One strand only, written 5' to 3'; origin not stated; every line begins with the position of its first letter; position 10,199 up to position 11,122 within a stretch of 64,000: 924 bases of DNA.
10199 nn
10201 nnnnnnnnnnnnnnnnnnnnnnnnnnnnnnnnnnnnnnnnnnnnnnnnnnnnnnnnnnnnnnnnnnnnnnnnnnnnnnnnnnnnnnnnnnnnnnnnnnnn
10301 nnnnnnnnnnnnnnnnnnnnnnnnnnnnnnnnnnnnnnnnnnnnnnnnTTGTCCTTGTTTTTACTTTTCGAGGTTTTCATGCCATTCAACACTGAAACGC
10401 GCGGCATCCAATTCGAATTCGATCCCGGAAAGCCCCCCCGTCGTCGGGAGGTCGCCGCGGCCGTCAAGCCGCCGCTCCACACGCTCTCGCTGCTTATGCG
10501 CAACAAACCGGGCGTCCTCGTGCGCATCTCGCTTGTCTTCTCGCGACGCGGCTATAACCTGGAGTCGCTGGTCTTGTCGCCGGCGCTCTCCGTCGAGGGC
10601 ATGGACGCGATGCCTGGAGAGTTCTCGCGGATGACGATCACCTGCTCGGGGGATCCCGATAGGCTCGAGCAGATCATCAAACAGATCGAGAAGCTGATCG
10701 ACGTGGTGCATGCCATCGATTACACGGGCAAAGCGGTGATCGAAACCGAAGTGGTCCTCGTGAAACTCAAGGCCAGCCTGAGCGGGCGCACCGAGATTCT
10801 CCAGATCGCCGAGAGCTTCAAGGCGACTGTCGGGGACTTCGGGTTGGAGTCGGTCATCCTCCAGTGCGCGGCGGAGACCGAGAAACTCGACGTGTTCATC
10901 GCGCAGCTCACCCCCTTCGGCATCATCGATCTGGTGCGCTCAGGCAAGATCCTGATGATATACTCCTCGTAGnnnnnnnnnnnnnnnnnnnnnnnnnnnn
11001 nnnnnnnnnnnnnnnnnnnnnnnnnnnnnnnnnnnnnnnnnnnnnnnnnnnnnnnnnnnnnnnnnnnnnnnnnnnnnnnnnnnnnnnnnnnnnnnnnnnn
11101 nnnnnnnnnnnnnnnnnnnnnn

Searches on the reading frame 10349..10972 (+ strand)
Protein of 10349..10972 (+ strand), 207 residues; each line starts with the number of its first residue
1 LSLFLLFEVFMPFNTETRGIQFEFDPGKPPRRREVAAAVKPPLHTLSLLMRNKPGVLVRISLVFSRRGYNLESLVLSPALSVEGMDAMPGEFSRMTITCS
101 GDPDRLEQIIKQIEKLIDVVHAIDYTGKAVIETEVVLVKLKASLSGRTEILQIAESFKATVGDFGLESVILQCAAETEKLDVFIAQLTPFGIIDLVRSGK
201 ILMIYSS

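Call 14: search_protein_families(library=pfam, proteins=[window:10349-10972:+], max_evalue=0.001)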
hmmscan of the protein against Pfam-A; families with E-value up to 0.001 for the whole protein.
window:10349-10972:+ (207 aa): 4 families
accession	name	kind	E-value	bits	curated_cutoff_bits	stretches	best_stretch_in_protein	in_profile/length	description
PF10369.15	ALS_ss_C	-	1.4e-21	76.7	23.2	1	134-203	2-71/74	Small subunit of acetolactate synthase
PF22629.2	ACT_AHAS_ss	-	6.8e-19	68.2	27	1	46-120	1-66/67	AHAS small subunit-like ACT domain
PF13710.12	ACT_5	-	6.7e-11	42.3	27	1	53-121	2-61/62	ACT domain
PF01842.31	ACT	-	2.4e-10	40.4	27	1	44-117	1-65/66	ACT domain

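Call 15: search_protein_families(library=ncbifam, proteins=[window:10349-10972:+], max_evalue=0.001)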
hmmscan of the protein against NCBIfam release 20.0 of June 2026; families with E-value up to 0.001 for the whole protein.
window:10349-10972:+ (207 aa): 4 families
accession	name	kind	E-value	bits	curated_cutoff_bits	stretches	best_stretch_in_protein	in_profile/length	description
NF008864.0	PRK11895.1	equivalog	4.7e-45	153.2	119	1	44-203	4-155/164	acetolactate synthase small subunit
TIGR00119.1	acolac_sm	equivalog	1.2e-40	139.1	56.9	1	44-203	3-154/158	acetolactate synthase small subunit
NF006036.0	PRK08178.1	equivalog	6.3e-12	45.4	128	1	44-123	15-85/102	acetolactate synthase small subunit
NF005233.0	PRK06737.1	equivalog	1.3e-10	41.2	102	1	44-120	3-71/76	ACT domain-containing protein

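Call 29: search_solved_structures(query=window:10349-10972:+, show_alignments=3, max_evalue=0.00001)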
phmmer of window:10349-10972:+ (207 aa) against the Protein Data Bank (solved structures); distinct sequences matched with E-value up to 0.00001: 8.
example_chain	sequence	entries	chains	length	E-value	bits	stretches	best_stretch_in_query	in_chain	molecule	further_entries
6u9h_F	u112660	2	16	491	1.2e-40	142.6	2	44-203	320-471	Acetolactate synthase small subunit 2, chloroplastic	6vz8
2f1f_A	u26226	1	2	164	1.5e-22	83.7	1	45-201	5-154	Acetolactate synthase isozyme III small subunit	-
2pc6_A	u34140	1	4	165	2.3e-22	83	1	44-199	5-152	Probable acetolactate synthase isozyme III (Small subunit)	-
2fgc_A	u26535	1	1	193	6e-18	68.6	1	44-203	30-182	acetolactate synthase, small subunit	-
6u9d_C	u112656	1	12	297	8.8e-18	68.1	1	43-144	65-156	Acetolactate synthase small subunit, mitochondrial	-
6wo1_B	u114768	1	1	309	1.1e-17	67.8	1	43-144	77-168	Acetohydroxyacid synthase regulatory subunit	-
2lvw_A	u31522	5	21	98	3.3e-06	30.3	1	46-121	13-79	Acetolactate synthase isozyme 1 small subunit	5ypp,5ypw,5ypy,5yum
6lpi_E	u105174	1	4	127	4.2e-06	30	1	46-122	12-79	Acetolactate synthase isozyme 1 small subunit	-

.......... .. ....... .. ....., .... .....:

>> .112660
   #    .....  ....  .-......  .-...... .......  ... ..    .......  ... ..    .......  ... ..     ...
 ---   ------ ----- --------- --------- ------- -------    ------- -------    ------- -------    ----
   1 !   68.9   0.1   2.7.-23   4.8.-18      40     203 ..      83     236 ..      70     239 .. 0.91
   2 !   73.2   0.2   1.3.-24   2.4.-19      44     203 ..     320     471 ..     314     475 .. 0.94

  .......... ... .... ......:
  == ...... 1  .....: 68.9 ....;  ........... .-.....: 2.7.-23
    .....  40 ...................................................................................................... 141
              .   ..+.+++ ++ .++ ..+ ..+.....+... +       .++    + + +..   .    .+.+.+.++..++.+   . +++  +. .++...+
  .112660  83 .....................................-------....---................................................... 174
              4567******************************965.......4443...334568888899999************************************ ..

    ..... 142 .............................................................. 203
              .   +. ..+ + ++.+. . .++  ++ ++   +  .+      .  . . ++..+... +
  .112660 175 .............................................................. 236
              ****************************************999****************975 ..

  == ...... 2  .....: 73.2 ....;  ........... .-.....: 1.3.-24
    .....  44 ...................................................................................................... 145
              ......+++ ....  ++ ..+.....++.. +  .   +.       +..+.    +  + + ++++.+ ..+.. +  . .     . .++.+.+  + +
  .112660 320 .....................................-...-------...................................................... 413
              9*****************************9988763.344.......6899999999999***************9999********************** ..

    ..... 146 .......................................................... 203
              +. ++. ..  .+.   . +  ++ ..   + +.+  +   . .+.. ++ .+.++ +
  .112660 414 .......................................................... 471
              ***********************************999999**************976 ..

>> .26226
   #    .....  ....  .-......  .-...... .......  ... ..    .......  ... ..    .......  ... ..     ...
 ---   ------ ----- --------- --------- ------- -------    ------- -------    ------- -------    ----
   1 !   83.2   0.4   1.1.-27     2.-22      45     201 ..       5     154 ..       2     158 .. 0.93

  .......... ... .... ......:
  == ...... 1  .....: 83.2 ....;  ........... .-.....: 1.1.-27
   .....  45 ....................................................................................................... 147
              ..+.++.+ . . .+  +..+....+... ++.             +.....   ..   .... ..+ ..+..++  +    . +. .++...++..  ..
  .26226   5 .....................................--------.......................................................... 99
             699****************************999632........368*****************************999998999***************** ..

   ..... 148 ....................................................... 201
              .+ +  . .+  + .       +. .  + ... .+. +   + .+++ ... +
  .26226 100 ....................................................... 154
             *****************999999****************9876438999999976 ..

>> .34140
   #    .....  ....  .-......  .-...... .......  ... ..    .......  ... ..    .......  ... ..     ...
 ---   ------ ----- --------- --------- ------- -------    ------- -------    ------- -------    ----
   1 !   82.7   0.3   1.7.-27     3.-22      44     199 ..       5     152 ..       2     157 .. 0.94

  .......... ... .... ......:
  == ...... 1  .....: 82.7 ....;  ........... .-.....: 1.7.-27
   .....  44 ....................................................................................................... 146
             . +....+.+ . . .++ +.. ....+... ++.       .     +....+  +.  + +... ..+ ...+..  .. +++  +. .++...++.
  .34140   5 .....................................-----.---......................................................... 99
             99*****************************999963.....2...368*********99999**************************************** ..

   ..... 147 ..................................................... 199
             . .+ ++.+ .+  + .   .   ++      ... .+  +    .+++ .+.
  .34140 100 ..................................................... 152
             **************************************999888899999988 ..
